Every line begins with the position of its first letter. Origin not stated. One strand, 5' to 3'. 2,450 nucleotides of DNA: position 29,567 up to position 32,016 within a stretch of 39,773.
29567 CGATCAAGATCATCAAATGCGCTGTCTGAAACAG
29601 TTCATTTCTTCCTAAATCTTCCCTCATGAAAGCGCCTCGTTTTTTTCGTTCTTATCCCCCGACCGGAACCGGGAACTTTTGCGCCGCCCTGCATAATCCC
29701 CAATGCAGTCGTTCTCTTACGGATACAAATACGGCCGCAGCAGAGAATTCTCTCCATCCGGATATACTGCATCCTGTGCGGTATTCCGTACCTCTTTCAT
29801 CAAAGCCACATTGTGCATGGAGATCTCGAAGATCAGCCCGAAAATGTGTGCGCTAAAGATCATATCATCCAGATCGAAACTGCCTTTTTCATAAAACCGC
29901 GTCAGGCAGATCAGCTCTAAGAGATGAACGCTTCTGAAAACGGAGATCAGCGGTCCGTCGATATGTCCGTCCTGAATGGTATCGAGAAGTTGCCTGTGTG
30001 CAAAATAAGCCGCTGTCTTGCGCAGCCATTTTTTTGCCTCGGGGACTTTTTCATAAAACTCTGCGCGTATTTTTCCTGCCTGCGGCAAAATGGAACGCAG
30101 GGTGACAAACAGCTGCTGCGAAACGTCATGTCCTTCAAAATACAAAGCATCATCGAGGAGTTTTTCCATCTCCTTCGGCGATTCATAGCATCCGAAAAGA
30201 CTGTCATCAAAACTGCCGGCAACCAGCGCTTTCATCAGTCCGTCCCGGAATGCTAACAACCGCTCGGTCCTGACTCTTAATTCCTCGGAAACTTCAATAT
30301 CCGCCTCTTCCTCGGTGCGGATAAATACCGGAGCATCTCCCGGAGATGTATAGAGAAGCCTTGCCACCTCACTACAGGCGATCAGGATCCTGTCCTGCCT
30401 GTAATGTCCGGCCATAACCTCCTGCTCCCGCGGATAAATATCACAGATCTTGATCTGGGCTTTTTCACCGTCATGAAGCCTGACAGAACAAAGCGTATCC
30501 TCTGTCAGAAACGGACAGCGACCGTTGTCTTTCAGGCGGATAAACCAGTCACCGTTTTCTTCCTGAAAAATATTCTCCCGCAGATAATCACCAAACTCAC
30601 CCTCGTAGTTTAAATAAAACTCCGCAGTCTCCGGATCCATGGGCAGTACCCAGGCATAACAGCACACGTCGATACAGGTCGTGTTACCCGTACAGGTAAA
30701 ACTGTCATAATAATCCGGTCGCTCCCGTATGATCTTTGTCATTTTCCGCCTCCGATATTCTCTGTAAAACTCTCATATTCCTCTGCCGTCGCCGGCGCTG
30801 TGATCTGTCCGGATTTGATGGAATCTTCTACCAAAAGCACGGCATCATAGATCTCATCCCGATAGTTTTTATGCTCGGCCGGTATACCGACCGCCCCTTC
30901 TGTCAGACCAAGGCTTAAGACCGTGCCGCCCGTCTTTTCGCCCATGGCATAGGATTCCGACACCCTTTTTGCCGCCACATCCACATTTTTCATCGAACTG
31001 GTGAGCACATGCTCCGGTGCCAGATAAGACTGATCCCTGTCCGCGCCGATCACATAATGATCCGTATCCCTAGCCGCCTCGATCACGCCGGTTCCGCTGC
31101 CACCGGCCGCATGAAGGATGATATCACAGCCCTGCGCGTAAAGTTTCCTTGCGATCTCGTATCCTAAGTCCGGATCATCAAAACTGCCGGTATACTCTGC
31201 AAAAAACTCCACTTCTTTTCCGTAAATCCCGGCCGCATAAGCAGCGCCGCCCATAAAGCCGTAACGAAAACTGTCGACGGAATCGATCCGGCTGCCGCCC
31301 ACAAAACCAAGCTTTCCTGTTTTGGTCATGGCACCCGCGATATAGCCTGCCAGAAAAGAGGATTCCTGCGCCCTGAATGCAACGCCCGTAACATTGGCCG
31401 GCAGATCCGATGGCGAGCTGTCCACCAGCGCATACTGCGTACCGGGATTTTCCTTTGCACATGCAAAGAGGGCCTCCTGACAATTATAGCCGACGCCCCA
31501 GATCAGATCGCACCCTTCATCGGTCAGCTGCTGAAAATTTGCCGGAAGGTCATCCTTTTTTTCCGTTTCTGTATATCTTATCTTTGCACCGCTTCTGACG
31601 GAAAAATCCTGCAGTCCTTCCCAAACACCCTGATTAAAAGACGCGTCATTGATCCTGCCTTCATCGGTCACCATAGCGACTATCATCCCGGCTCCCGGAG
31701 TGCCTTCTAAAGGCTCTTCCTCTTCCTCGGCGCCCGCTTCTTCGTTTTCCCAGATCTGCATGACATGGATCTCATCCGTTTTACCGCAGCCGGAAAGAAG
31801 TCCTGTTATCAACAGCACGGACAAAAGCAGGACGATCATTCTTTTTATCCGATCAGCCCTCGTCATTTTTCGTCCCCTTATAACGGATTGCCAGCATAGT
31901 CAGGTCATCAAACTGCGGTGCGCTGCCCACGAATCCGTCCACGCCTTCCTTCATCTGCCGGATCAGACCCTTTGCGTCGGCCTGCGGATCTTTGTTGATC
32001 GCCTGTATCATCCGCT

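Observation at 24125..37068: Compact seven-gene membrane signalling cluster with no DNA-binding output: candidate undescribed sensory system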

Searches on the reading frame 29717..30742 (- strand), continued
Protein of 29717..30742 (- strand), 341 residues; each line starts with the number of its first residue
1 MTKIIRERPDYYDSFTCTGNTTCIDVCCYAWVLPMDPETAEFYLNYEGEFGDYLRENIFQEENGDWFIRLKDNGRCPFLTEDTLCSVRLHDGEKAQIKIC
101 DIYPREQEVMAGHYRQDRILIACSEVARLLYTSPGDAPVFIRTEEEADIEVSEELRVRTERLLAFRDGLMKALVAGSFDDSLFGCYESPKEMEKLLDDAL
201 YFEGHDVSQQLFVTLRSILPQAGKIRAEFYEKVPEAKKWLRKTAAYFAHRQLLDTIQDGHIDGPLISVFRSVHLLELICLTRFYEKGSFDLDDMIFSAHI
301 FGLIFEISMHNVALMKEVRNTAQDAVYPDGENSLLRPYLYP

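Call 60: search_protein_families(library=padloc, proteins=[window:29717-30742:-], max_evalue=0.001)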
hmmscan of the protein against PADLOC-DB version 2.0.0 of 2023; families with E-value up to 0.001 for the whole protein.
window:29717-30742:- (341 aa): 0 families

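Call 89: search_protein_families(library=phrogs, proteins=[L004:823-3297:+], max_evalue=0.001)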
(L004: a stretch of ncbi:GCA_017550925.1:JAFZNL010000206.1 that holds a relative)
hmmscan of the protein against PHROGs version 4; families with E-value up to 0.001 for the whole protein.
L004:823-3297:+ (824 aa): 0 families

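Call 100: list_cluster_members(proteins=[window:29717-30742:-, window:26913-29627:-, window:24125-26854:-, window:21096-23936:-, P0001])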
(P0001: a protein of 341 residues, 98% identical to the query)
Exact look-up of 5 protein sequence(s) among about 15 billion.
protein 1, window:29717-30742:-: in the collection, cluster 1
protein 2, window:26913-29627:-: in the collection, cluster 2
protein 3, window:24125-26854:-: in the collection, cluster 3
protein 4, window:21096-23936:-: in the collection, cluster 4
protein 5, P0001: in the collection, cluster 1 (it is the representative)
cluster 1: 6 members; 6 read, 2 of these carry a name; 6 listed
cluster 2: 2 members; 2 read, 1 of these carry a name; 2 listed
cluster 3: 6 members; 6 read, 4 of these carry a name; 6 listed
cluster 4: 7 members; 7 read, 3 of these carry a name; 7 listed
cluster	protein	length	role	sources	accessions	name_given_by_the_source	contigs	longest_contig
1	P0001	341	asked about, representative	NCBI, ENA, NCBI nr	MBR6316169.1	MAG: flagellin lysine-N-methylase [Lachnospiraceae bacterium] | flagellin lysine-N-methylase [Lachnospiraceae bacterium]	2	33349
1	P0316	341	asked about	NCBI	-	-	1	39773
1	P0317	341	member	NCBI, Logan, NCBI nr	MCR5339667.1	MAG: flagellin lysine-N-methylase [Lachnospiraceae bacterium] | flagellin lysine-N-methylase [Lachnospiraceae bacterium]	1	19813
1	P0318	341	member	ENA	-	-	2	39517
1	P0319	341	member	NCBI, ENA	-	-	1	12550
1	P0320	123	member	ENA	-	-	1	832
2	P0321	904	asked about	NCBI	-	-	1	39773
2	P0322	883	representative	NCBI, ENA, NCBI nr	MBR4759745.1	MAG: response regulator [Lachnospiraceae bacterium] | response regulator [Lachnospiraceae bacterium]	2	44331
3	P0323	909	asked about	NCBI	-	-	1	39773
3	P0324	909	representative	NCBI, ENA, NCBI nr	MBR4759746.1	MAG: DegV family EDD domain-containing protein [Lachnospiraceae bacterium] | DegV family EDD domain-containing protein [Lachnospiraceae bacterium]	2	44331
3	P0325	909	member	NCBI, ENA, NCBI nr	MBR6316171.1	MAG: DegV family EDD domain-containing protein [Lachnospiraceae bacterium] | DegV family EDD domain-containing protein [Lachnospiraceae bacterium]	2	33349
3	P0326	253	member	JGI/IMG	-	DegV family protein with EDD domain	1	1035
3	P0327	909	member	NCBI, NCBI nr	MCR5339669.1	MAG: DegV family EDD domain-containing protein [Lachnospiraceae bacterium] | DegV family EDD domain-containing protein [Lachnospiraceae bacterium]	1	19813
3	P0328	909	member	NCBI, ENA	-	-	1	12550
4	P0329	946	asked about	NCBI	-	-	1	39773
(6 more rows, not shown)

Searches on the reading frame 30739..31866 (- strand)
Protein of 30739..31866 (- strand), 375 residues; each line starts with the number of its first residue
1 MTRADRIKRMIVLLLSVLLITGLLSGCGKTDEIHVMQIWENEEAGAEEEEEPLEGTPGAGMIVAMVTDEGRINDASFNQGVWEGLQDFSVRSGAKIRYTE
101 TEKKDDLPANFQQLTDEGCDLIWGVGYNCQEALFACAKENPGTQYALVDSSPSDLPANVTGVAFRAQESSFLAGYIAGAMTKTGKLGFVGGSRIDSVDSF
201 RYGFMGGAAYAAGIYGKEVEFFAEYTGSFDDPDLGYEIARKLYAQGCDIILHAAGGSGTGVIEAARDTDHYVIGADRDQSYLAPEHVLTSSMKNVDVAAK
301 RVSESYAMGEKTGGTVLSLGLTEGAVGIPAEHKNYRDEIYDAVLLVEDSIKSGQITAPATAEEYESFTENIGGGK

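Call 4: search_protein_families(library=pfam, proteins=[window:30739-31866:-], max_evalue=0.01)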
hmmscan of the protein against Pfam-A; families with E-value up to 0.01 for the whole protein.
window:30739-31866:- (375 aa): 2 families
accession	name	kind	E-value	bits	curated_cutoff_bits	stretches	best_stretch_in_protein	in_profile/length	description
PF02608.20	Bmp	-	1.5e-79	267.6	24.1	1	63-359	3-299/301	ABC transporter substrate-binding protein PnrA-like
PF04392.18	ABC_sub_bind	-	0.0035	17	25.9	0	78-142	17-84/293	ABC transporter substrate binding protein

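Call 6: search_protein_families(library=ncbifam, proteins=[window:30739-31866:-], max_evalue=0.01)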
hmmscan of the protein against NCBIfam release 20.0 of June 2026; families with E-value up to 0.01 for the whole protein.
window:30739-31866:- (375 aa): 1 family
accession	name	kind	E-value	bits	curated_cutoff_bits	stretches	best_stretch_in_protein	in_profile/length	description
NF047927.1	ABC_BMP_B6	equivalog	1.9e-18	66.7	400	1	63-362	5-304/314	putative B6 ABC transporter substrate-binding protein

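Call 22: search_solved_structures(query=window:30739-31866:-, max_evalue=0.001)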
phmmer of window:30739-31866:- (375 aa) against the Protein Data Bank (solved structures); distinct sequences matched with E-value up to 0.001: 15.
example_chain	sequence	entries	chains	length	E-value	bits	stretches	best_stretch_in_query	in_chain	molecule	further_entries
7x0r_A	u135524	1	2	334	2.3e-60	208.3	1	55-370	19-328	Lbp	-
9q1u_A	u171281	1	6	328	6.8e-59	203.4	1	65-369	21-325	Basic membrane protein A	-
6shu_A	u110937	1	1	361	2e-54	188.7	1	63-368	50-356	Basic membrane protein D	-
2fqw_A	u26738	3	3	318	3.1e-43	151.9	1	58-360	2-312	Membrane lipoprotein tmpC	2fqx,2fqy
6yab_AAA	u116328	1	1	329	8.8e-35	124.1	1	60-340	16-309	Lipoprotein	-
6ya3_C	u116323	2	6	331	8.9e-35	124.1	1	60-340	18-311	Lipoprotein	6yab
6y9u_A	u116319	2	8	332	8.9e-35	124.1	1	60-340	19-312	Lipoprotein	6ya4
6yab_DDD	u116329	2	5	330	9.6e-35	124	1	60-340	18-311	Lipoprotein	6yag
4pev_A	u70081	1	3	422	9.7e-26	94.3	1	64-332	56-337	Membrane lipoprotein family protein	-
2hqb_A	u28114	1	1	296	1e-17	67.9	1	57-343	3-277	Transcriptional activator of comK gene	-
6pi5_A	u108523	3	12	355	2.2e-12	50.4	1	69-325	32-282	Atrazine periplasmic binding protein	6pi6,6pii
4p98_A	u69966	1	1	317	4.3e-12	49.4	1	62-271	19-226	Extracellular solute-binding protein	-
4ycs_A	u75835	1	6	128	1e-08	38.3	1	63-181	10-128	Uncharacterized protein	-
4iil_A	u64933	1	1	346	3.2e-08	36.7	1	163-358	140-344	Membrane lipoprotein TpN38(b)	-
3s99_A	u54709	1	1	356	2.9e-06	30.2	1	106-356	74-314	Basic membrane lipoprotein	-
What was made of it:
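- Med/KinD precedent: Med is a Bmp-family structure, 2hqb (call 22).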

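Call 53: search_solved_structures(query=window:30739-31866:-, max_evalue=1e-40, show_alignments=4)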
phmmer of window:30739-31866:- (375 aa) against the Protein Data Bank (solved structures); distinct sequences matched with E-value up to 1e-40: 4.
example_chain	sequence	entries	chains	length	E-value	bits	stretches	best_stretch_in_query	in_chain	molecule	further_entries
7x0r_A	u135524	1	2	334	2.3e-60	208.3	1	55-370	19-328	Lbp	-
9q1u_A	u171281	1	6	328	6.8e-59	203.4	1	65-369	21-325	Basic membrane protein A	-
6shu_A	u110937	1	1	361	2e-54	188.7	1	63-368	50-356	Basic membrane protein D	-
2fqw_A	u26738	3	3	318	3.1e-43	151.9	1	58-360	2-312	Membrane lipoprotein tmpC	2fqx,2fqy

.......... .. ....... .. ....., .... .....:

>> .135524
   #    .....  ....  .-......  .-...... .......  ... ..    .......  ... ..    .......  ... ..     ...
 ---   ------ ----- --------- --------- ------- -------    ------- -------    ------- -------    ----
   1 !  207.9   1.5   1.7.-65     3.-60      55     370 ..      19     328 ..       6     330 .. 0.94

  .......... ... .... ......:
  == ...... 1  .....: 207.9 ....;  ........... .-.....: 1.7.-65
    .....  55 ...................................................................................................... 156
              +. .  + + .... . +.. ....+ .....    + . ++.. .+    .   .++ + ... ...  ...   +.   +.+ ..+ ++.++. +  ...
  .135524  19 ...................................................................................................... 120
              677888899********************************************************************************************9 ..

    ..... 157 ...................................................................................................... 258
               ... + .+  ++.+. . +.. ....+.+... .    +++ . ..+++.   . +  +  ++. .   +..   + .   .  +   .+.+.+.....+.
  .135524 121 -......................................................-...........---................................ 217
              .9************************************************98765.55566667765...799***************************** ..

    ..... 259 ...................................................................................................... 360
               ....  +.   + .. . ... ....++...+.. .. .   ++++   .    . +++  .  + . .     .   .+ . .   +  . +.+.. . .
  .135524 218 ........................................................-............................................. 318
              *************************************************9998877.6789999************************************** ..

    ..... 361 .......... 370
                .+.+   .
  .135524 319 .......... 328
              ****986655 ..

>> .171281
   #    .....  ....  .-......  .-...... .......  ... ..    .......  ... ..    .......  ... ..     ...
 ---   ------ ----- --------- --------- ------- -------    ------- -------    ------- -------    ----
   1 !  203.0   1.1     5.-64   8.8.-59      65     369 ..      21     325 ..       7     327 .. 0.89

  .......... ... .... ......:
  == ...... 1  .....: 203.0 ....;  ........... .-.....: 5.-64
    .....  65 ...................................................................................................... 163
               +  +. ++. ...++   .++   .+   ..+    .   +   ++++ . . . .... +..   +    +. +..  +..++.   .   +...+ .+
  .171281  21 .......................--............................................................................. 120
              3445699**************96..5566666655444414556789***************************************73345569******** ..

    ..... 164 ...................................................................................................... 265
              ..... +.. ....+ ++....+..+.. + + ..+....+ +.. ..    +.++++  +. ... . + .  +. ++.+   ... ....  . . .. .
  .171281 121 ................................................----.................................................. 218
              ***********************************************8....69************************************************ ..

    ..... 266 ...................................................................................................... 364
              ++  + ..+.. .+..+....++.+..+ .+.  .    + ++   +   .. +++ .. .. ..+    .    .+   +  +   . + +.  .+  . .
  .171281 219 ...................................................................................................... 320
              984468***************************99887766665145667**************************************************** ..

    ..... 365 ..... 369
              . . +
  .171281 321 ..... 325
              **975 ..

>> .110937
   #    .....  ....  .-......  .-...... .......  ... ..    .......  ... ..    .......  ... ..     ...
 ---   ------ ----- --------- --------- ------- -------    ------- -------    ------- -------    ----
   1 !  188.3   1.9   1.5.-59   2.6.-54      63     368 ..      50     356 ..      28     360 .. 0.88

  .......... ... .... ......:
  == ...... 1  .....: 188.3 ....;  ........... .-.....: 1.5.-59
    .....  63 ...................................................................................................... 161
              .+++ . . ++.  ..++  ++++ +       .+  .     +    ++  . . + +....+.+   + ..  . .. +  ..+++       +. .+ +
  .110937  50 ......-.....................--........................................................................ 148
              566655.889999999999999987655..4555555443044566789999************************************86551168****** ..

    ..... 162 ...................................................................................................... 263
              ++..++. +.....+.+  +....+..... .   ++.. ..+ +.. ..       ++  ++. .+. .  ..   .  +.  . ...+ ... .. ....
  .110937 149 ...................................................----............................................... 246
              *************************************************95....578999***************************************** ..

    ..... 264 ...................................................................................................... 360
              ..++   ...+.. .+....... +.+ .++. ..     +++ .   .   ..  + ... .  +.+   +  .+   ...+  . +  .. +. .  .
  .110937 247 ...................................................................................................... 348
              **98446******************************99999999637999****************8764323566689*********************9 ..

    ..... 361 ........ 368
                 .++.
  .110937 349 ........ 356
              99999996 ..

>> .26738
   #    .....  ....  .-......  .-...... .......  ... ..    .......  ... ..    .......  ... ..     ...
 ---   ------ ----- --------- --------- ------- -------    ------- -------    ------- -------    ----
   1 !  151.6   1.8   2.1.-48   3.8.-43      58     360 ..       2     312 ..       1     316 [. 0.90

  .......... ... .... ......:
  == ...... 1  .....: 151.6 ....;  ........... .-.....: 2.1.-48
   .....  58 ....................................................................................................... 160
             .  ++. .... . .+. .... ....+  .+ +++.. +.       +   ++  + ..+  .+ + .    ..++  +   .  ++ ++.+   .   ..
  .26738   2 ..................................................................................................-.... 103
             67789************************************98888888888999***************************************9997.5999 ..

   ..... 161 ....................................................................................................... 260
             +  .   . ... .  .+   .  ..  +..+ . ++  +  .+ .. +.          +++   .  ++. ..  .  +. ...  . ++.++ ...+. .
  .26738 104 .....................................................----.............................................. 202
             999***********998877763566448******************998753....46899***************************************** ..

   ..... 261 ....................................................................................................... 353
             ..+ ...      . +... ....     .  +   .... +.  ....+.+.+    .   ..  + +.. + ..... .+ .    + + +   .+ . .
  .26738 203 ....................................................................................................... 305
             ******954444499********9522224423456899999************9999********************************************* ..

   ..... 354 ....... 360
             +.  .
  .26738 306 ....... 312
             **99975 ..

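Call 60: search_protein_families(library=padloc, proteins=[window:30739-31866:-], max_evalue=0.001)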
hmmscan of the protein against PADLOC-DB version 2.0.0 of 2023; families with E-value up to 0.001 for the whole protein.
window:30739-31866:- (375 aa): 0 families
